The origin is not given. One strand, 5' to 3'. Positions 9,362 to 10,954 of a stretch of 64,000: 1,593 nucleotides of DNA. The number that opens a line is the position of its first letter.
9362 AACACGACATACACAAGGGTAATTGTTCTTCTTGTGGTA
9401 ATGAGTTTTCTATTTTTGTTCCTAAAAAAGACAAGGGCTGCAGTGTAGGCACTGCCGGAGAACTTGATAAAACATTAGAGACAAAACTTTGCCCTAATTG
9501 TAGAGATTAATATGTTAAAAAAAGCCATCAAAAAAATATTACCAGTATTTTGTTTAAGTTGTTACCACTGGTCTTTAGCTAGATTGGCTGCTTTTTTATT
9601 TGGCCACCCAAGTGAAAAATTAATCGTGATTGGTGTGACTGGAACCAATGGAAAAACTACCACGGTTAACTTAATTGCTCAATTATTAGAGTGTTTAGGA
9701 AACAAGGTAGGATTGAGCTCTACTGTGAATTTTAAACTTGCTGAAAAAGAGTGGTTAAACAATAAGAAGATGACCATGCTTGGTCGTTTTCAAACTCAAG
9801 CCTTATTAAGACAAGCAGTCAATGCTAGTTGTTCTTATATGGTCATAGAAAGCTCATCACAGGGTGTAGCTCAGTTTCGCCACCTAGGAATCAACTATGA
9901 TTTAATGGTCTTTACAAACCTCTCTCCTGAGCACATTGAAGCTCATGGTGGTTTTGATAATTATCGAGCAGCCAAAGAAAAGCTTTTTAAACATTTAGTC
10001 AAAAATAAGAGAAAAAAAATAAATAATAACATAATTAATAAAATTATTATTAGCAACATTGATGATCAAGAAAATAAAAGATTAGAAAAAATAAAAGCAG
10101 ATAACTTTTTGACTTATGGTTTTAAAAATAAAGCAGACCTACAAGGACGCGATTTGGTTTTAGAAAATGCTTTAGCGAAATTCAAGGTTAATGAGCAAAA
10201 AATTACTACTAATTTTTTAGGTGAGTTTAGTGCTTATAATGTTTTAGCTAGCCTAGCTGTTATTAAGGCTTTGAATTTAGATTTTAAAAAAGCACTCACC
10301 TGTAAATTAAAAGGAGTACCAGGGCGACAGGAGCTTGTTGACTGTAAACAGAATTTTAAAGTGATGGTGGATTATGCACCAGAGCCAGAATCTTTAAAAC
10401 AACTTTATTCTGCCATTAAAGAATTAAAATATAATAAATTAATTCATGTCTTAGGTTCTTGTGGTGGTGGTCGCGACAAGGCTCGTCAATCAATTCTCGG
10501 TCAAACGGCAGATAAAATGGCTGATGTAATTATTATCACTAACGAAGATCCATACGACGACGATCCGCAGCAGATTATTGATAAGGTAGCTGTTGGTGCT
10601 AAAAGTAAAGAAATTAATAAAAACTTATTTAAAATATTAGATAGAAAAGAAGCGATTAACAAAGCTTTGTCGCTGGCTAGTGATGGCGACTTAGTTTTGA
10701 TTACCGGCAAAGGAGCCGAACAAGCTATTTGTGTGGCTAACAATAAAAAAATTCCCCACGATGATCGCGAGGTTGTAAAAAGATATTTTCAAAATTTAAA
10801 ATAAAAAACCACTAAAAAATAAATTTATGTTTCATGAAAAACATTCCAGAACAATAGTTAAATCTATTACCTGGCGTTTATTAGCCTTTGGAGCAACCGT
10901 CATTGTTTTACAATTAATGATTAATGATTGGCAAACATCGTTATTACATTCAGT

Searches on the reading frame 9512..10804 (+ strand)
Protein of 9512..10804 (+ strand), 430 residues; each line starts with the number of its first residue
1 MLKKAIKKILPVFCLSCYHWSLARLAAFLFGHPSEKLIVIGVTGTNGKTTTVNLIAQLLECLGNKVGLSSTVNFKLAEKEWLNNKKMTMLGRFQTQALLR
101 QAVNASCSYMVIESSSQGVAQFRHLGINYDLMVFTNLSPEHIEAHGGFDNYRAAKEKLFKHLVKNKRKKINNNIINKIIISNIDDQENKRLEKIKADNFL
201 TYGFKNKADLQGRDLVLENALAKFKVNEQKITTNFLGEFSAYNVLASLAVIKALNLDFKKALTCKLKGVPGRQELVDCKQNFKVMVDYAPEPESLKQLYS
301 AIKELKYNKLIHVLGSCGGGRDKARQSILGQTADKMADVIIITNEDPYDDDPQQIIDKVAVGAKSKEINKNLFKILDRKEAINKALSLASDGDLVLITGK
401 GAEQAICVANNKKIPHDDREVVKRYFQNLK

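Call 23: search_protein_families(library=pfam, proteins=[window:9512-10804:+], max_evalue=0.001)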
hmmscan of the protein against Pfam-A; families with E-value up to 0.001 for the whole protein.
window:9512-10804:+ (430 aa): 2 families
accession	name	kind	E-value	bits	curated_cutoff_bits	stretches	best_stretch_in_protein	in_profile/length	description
PF08245.18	Mur_ligase_M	-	3.1e-37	128.9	24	1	42-250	1-199/200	Mur ligase middle domain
PF02875.26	Mur_ligase_C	-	1.1e-23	84.9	28.4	1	271-401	1-127/127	Mur ligase, glutamate ligase domain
